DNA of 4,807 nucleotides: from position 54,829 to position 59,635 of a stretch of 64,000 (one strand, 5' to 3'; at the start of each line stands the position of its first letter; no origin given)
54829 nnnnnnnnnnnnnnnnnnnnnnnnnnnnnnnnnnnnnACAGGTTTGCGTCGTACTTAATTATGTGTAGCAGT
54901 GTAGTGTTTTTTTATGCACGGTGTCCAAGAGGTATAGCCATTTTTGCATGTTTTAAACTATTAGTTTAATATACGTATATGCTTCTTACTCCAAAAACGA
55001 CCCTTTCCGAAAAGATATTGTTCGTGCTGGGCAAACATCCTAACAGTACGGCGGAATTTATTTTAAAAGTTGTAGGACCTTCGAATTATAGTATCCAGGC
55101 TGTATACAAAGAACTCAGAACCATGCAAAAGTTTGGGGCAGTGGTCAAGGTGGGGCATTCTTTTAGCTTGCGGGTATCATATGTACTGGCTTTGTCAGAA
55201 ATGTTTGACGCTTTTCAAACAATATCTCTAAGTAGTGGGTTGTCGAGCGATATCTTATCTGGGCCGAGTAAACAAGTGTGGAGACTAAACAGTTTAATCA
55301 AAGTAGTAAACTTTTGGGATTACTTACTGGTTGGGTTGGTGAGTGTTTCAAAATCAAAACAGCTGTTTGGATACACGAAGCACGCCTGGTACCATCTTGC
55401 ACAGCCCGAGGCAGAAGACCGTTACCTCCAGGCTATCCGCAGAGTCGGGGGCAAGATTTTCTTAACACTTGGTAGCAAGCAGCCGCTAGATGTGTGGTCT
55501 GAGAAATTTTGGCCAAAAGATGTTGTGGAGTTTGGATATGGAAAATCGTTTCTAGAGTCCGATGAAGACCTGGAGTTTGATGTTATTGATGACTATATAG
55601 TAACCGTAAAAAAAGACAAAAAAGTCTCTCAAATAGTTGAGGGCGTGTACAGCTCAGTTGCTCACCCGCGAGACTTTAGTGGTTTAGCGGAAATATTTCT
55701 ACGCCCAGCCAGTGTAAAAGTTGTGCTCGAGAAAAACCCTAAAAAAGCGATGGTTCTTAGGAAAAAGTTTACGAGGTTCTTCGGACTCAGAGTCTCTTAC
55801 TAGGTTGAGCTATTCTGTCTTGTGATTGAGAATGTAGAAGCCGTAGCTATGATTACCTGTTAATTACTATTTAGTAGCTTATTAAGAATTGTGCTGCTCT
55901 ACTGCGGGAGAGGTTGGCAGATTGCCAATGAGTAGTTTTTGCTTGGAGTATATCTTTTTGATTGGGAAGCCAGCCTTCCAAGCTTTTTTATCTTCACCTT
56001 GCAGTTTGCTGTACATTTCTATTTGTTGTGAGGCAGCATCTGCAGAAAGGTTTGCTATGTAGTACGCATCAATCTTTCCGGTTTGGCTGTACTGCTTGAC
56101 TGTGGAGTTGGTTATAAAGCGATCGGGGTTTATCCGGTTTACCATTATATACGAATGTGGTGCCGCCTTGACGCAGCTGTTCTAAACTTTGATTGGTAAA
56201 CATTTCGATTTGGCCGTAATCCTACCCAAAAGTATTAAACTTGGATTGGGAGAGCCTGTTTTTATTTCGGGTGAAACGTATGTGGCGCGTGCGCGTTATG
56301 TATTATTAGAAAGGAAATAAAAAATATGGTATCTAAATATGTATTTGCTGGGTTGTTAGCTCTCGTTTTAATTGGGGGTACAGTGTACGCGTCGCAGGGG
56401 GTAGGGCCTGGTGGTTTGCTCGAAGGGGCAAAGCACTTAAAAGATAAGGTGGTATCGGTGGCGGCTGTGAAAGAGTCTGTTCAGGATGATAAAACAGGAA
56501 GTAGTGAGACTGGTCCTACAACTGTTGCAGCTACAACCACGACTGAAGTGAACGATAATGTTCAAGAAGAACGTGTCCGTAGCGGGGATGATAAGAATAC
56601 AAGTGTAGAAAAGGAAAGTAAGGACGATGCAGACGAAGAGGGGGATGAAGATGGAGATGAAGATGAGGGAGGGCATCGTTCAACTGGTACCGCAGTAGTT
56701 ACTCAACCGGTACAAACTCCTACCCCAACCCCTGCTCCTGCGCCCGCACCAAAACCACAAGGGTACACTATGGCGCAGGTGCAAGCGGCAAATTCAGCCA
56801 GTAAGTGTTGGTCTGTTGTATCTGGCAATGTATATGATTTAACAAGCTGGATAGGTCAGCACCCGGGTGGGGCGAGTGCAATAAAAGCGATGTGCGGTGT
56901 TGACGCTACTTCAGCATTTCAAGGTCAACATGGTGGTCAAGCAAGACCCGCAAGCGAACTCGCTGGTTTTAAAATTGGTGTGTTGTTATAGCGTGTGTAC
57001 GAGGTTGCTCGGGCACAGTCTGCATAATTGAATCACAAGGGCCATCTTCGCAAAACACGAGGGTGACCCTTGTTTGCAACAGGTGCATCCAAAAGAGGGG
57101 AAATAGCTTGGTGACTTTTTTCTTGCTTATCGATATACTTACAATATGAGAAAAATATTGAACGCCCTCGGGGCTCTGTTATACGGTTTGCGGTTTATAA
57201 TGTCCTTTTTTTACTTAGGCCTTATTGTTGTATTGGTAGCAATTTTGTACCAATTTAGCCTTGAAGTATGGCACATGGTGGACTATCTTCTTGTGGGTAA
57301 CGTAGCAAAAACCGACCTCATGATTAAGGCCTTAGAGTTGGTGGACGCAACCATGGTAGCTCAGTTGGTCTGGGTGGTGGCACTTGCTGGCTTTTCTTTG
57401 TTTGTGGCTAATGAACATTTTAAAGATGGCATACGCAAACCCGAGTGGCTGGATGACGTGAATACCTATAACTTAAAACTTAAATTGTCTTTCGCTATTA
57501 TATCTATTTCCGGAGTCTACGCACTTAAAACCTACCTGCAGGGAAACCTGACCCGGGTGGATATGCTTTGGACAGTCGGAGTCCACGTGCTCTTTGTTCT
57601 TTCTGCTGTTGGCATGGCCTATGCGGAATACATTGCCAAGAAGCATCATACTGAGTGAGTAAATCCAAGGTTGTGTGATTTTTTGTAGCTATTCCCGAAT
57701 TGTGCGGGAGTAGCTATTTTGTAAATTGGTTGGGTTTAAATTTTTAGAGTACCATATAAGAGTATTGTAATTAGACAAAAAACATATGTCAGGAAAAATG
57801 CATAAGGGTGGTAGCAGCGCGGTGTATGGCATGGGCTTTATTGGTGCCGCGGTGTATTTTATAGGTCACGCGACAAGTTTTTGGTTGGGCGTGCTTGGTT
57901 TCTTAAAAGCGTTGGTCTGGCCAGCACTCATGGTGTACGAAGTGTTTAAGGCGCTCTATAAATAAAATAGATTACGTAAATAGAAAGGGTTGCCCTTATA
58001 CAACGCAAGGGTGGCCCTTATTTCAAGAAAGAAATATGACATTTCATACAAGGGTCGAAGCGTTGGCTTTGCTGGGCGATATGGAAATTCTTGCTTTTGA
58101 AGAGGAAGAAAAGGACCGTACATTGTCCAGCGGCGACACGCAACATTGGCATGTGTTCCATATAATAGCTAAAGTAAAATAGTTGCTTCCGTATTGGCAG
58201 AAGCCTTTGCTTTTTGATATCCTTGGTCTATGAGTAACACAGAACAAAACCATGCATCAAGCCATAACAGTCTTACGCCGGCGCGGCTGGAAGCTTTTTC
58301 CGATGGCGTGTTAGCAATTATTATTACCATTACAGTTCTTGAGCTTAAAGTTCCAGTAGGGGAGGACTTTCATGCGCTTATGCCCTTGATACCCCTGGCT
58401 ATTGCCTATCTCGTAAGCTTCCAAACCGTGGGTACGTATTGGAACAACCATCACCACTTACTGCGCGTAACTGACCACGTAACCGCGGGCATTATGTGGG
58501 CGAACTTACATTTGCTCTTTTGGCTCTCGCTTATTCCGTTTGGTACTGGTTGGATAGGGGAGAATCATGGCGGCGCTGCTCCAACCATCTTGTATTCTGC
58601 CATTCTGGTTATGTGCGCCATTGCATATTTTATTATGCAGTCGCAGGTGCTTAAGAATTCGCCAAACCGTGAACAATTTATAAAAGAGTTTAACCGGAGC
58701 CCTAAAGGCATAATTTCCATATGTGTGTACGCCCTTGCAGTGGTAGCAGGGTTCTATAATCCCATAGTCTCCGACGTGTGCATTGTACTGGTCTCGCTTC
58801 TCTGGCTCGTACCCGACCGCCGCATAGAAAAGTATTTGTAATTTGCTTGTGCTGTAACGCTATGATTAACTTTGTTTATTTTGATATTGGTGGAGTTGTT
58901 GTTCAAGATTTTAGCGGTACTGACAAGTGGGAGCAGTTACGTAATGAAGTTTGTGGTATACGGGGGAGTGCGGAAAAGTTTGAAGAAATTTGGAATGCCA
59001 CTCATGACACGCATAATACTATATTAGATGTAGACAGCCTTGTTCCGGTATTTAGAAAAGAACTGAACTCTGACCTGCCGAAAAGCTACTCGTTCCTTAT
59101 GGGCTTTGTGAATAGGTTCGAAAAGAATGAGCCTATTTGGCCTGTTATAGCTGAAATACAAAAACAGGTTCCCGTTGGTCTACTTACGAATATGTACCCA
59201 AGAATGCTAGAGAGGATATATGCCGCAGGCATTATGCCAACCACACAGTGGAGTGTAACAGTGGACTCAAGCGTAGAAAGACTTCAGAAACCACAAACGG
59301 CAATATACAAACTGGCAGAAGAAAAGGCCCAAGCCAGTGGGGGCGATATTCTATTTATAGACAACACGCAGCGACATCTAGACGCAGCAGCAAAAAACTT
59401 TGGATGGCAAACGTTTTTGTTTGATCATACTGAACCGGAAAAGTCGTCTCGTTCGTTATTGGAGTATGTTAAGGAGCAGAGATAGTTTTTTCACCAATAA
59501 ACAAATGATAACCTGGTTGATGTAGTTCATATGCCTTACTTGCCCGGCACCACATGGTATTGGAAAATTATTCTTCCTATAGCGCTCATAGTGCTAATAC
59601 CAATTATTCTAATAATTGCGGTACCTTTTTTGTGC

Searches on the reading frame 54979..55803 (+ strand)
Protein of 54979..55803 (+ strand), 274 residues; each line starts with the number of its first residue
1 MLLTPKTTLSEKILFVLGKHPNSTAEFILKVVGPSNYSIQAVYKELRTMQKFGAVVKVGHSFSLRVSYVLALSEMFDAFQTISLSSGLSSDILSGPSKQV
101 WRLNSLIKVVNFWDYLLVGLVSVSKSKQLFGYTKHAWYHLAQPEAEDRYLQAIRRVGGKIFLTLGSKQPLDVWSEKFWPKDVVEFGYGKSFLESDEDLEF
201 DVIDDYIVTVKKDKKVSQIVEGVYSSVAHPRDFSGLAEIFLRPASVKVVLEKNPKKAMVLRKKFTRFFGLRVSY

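Call 3: search_protein_families(library=pfam, proteins=[window:54979-55803:+], max_evalue=1)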
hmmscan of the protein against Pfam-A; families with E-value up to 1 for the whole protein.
window:54979-55803:+ (274 aa): 0 families

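Call 4: search_protein_families(library=ncbifam, proteins=[window:54979-55803:+], max_evalue=1)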
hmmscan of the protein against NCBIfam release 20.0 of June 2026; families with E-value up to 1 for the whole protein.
window:54979-55803:+ (274 aa): 0 families
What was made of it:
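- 54979..55803 (+): Divergently transcribed 274-aa protein. It has an N-terminal winged helix-turn-helix and a C-terminal alpha/beta domain, and is a TrmB-like putative regulator of the operon. No Pfam or NCBIfam hit (calls 3, 4).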

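Call 57: find_homologous_proteins(query=window:54979-55803:+)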
Query window:54979-55803:+ (274 aa): 5 proteins with E <= 0.001 among 770 candidates.
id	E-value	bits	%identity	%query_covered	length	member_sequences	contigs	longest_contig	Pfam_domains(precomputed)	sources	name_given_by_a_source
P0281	8.4e-175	597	100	100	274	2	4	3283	-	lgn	-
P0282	4.2e-109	382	63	99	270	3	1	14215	-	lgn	-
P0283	9.9e-107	374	60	99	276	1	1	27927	-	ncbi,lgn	-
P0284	6.8e-84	300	52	99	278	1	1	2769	-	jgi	jgi:hypothetical protein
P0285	5.8e-61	224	45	98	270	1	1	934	-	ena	-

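Call 59: find_encoding_contigs(protein=P0284, flank=5000, max_places=3)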
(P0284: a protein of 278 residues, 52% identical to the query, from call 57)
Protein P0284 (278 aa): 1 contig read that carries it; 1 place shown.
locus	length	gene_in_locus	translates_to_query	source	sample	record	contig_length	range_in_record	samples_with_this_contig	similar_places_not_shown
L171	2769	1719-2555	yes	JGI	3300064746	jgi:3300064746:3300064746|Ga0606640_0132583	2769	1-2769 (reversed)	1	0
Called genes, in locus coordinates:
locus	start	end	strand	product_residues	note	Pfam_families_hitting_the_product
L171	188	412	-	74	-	-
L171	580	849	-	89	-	PF00856:SET (faint)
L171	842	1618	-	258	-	PF02525:Flavodoxin_2, PF03358:FMN_red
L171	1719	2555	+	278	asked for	-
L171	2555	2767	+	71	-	?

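Call 60: find_encoding_contigs(protein=P0282, flank=6000, max_places=3)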
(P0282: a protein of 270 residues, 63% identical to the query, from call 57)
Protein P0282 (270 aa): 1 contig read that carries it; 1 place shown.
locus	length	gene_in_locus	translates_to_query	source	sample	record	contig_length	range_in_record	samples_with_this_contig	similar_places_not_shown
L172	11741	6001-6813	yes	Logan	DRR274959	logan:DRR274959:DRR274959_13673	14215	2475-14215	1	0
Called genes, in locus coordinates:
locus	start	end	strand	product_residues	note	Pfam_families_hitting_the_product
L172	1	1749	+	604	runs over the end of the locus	PF07963:N_methyl (weak), PF13620:CarboxypepD_reg (faint)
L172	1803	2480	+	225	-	-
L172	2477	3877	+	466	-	-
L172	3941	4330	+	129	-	-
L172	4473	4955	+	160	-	-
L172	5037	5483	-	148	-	PF00856:SET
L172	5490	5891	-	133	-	PF02675:AdoMet_dc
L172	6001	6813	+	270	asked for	-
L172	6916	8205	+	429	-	PF13660:DUF4147, PF05161:MOFRL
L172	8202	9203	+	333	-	PF00389:2-Hacid_dh, PF02826:2-Hacid_dh_C, PF03446:NAD_binding_2 (weak)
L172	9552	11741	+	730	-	?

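Call 71: predict_structure(alignment_id=A4)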
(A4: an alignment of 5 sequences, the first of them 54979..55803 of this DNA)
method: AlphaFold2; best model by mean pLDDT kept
length: 274 residues; sequences in the alignment: 5
mean_pLDDT: 72.2   pTM: 0.64
mean pLDDT of the five models: 72.2, 71.3, 71.0, 70.2, 69.4
residues with pLDDT >= 90: 34; 70-90: 132; 50-70: 78; < 50: 30
segments of 3 or more residues with pLDDT < 50: 1-6, 66-88
pLDDT, mean of each block of 10 residues (from residue 1): 48 64 84 83 84 68 55 31 38 73 73 73 86 75 62 84 84 77 82 67 91 85 72 58 78 91 88 55
secondary structure, 60 per line:
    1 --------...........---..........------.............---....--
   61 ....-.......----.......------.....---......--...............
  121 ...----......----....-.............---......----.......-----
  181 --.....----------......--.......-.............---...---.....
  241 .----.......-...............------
elements in order: H9-19 H25-32 H39-51 E55-58 E61-64 H66-72 H77-83 H90-94 E98-103 H106-123 E128-133 H138-141 H143-155 E159-164 H169-175 E183-187 E198-203 E206-212 H214-226 H236-241 E246-252 H254-268
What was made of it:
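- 54979..55803 (+): The AlphaFold2 model has pLDDT 72 (call 71).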

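Call 75: fold_search(model_id=the predicted structure, library=pdb)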
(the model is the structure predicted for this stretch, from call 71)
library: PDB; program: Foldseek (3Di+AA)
matches with E <= 10: 914; with E <= 0.001: 17
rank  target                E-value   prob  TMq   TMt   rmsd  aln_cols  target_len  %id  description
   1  5bpd_C                2.6e-09  1.00  0.35  0.36  13.7       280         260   12  Structure of TrmBL2, an archaeal chromatin protein, shows a novel mode of DNA binding. (released 2015-09-02)
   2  5bpd_D                9.9e-09  1.00  0.33  0.35  13.7       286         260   11  Structure of TrmBL2, an archaeal chromatin protein, shows a novel mode of DNA binding. (released 2015-09-02)
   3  2o8r_B                3.4e-05  1.00  0.39  0.20   9.8       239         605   11  Crystal Structure of Polyphosphate Kinase from Porphyromonas Gingivalis (released 2006-12-19)
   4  6ehi_A                4.3e-05  1.00  0.34  0.52   6.9       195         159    8  NucT from Helicobacter pylori (released 2018-01-17)
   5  6ehi_B                5.1e-05  1.00  0.34  0.53   7.1       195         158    7  NucT from Helicobacter pylori (released 2018-01-17)
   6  6ehi_D                5.7e-05  1.00  0.32  0.50   7.5       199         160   10  NucT from Helicobacter pylori (released 2018-01-17)
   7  1byr                  1.2e-04  1.00  0.36  0.58   6.4       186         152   10  CRYSTAL STRUCTURE OF A PHOSPHOLIPASE D FAMILY MEMBER, NUC FROM SALMONELLA TYPHIMURIUM (released 1999-10-19)
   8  2o8r_A                1.3e-04  1.00  0.39  0.19   7.0       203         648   10  Crystal Structure of Polyphosphate Kinase from Porphyromonas Gingivalis (released 2006-12-19)
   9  4ggj                  2.2e-04  1.00  0.35  0.53   6.5       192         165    9  Crystal structure of Zucchini from mouse (mZuc / PLD6 / MitoPLD) (released 2012-10-10)
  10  7e0m_B                2.2e-04  1.00  0.35  0.26  14.0       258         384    9  Crystal structure of phospholipase D (released 2021-12-22)
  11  8q1x_B                4.0e-04  1.00  0.32  0.23   8.0       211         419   12  Structural analysis of PLD3 reveals insights into the mechanism of lysosomal 5' exonuclease-mediated nucleic acid degr (released 2023-12-06)
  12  7e0m_A                4.2e-04  1.00  0.35  0.26  14.6       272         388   10  Crystal structure of phospholipase D (released 2021-12-22)
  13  8v07_D                4.5e-04  1.00  0.31  0.22   7.7       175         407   15  Crystal structure of mouse PLD3 co-crystallized with 5'Pi-ssDNA for 30 days (released 2024-03-13)
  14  8v06_C                6.3e-04  1.00  0.30  0.22   7.9       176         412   16  Crystal structure of mouse PLD3 co-crystallized with 5'Pi-ssDNA for 9 days (released 2024-03-13)
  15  9vbg_A                7.6e-04  1.00  0.33  0.23   6.9       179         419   13  Cryo-EM structure of human PLD3 apo form (released 2025-12-24)
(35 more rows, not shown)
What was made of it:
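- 54979..55803 (+): The best PDB match is the archaeal TrmBL2 (5bpd, E 2.6e-9), followed by PLD-fold proteins for the C-terminal domain (call 75).
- On TrmB-family regulator (the 274-aa neighbour): PLD-fold hits cover the C-terminal domain (calls 71, 75).
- Closest known: TrmB-family transcription regulators / TrmBL2. Same: TrmBL2 is its best PDB match (call 75).
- The best structural match of the conserved neighbour is TrmBL2, an archaeal chromatin protein (call 75).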

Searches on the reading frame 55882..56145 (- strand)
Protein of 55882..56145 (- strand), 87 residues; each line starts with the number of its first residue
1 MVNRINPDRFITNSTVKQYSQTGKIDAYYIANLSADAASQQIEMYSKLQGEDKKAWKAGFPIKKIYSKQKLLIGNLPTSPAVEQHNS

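Call 93: search_protein_families(library=pfam, proteins=[window:55882-56145:-], max_evalue=0.001)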
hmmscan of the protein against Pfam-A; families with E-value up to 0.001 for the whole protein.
window:55882-56145:- (87 aa): 1 family
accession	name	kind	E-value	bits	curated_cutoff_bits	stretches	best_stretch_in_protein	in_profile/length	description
PF13687.11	DUF4153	-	1.8e-07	31.1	27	1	2-40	331-369/373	Domain of unknown function (DUF4153)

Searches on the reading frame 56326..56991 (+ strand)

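Call 93: search_protein_families(library=pfam, proteins=[window:56326-56991:+], max_evalue=0.001)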
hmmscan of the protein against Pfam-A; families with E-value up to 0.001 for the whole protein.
window:56326-56991:+ (221 aa): 1 family
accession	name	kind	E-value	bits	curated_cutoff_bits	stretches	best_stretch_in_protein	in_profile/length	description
PF00173.33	Cyt-b5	-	4.2e-17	62.4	23.7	1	148-219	1-72/74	Cytochrome b5-like Heme/Steroid binding domain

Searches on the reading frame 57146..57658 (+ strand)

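Call 93: search_protein_families(library=pfam, proteins=[window:57146-57658:+], max_evalue=0.001)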
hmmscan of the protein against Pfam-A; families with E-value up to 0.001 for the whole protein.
window:57146-57658:+ (170 aa): 1 family
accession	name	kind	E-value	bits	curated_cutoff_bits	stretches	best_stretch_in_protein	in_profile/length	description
PF03350.21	UPF0114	-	3.8e-24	85.6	23.1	1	12-129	1-116/117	Uncharacterized protein family, UPF0114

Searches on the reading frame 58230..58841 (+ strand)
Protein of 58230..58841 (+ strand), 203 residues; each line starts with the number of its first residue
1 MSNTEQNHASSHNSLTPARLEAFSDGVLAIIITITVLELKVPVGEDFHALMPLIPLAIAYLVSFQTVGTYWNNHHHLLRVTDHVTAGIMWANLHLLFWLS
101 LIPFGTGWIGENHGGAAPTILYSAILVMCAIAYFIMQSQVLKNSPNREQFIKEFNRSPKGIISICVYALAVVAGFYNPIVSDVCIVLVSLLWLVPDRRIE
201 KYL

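Call 93: search_protein_families(library=pfam, proteins=[window:58230-58841:+], max_evalue=0.001)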
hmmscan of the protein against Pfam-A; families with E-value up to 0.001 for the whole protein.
window:58230-58841:+ (203 aa): 1 family
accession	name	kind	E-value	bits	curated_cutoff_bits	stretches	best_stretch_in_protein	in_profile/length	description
PF06736.16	TMEM175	-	1.3e-28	99.8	25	1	19-103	1-88/88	Endosomal/lysosomal potassium channel TMEM175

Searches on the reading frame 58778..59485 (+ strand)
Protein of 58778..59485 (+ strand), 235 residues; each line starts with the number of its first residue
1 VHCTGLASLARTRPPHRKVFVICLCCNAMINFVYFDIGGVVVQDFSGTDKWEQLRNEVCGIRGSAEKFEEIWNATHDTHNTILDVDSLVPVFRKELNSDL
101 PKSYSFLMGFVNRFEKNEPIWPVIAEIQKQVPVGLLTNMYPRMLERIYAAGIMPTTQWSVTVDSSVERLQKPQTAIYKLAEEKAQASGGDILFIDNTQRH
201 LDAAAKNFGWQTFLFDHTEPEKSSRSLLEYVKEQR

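Call 93: search_protein_families(library=pfam, proteins=[window:58778-59485:+], max_evalue=0.001)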
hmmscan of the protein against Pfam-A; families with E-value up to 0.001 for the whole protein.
window:58778-59485:+ (235 aa): 1 family
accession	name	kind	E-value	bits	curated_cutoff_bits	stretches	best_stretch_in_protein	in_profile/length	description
PF00702.32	Hydrolase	-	8.5e-06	26.7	26.4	1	35-205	6-188/191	haloacid dehalogenase-like hydrolase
